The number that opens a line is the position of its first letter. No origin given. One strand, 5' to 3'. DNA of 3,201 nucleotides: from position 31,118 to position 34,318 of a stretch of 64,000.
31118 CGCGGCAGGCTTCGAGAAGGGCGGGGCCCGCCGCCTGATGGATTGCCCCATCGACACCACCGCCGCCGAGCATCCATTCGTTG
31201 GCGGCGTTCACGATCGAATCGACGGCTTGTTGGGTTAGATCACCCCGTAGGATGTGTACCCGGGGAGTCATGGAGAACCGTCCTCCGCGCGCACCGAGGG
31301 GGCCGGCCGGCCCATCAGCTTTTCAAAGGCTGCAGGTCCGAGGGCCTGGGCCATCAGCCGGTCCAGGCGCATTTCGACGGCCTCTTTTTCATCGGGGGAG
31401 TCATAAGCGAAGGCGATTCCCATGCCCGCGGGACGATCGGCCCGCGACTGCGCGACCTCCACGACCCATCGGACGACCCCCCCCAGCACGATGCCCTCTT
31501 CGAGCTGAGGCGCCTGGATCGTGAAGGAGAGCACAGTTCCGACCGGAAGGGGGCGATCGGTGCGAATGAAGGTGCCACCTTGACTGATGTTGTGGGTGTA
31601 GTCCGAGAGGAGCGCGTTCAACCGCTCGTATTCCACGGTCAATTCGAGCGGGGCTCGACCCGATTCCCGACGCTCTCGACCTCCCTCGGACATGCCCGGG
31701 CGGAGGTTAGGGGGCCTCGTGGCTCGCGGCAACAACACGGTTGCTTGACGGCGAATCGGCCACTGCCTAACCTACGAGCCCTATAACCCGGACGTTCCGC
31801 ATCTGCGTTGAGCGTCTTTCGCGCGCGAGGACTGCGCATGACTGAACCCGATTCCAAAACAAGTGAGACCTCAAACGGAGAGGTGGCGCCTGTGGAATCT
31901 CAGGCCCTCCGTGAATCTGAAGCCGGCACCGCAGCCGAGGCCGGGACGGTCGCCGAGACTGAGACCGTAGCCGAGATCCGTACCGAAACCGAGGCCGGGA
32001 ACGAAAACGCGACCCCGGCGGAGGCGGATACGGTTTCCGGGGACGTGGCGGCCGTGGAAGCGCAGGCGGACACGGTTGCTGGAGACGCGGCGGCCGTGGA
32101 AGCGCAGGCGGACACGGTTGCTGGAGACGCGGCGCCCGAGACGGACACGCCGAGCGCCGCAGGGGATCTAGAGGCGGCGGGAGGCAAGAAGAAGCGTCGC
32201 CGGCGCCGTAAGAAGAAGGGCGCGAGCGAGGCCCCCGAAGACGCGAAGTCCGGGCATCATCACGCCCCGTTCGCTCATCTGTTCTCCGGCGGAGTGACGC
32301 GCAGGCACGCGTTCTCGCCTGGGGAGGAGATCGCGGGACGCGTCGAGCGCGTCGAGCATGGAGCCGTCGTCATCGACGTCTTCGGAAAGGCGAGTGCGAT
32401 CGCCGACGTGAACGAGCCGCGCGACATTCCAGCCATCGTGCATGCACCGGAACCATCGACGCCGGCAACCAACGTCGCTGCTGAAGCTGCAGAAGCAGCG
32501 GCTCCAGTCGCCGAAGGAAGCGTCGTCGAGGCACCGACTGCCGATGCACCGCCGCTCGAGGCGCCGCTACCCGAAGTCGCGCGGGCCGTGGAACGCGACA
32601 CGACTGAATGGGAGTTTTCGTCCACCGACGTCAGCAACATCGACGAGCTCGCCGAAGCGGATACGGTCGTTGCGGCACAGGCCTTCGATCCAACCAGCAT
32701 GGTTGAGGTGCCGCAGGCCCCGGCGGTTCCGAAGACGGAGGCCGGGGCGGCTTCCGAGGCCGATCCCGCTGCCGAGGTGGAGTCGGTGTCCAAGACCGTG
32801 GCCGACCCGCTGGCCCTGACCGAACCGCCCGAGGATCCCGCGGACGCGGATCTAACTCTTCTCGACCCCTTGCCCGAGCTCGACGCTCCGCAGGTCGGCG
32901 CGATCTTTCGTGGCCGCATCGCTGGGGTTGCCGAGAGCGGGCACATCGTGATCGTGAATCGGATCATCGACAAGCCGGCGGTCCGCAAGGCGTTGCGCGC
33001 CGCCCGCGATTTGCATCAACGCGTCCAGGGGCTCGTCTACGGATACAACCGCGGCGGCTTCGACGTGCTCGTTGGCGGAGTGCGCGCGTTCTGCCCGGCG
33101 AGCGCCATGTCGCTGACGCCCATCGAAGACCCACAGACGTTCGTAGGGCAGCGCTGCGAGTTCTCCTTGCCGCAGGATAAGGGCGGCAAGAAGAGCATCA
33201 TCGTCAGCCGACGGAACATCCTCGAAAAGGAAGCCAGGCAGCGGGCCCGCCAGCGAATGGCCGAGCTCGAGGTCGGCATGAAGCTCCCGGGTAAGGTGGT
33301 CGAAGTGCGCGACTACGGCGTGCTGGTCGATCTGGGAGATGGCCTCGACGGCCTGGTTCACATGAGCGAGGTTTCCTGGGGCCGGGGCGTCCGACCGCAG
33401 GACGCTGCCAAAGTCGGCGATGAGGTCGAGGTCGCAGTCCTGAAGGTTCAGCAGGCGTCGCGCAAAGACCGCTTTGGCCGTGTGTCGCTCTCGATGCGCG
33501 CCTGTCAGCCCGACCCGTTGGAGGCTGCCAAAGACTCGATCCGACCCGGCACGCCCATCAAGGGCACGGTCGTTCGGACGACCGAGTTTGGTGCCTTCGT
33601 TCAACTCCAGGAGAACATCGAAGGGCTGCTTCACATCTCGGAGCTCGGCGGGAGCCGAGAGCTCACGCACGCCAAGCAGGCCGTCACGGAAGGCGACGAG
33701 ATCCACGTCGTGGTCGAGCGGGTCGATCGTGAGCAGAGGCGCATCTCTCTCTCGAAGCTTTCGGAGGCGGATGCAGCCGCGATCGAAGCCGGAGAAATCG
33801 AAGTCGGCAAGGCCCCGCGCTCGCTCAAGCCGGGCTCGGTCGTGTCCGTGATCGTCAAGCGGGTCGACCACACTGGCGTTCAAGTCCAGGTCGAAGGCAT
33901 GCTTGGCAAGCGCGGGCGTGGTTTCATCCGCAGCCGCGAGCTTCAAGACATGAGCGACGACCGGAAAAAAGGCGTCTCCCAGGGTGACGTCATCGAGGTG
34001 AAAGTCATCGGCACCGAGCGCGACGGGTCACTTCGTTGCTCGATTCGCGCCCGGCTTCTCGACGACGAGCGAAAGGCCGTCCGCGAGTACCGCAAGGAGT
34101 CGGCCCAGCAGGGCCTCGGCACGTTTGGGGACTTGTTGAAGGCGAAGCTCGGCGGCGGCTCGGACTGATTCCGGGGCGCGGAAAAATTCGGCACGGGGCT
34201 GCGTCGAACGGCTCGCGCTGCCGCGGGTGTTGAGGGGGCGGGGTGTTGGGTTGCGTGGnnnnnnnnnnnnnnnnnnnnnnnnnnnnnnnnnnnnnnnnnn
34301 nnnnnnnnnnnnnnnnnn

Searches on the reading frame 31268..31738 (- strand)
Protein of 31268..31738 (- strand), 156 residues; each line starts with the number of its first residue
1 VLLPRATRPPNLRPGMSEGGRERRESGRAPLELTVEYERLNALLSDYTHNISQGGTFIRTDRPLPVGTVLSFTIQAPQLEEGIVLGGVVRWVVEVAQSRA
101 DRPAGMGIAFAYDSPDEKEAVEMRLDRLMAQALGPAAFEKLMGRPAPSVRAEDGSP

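Call 45: search_protein_families(library=pfam, proteins=[window:31268-31738:-], max_evalue=0.00001)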
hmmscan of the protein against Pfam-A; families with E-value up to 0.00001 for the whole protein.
window:31268-31738:- (156 aa): 1 family
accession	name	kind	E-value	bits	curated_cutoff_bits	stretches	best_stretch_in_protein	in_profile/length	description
PF07238.19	PilZ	-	1.3e-11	45.2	22.5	1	22-121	1-96/102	PilZ domain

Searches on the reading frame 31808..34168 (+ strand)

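Call 45: search_protein_families(library=pfam, proteins=[window:31808-34168:+], max_evalue=0.00001)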
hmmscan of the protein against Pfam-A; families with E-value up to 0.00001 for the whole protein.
window:31808-34168:+ (786 aa): 3 families
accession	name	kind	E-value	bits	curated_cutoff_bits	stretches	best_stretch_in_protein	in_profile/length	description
PF00575.29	S1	-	3.7e-42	143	22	3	580-650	4-73/74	S1 RNA binding domain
PF23459.1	S1_RRP5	-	1.5e-11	45.1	27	0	578-649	1-71/72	RRP5 S1 domain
PF21710.3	Spt6_S1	-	7e-08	33.1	27.5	0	668-738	9-77/91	Spt6, S1/OB domain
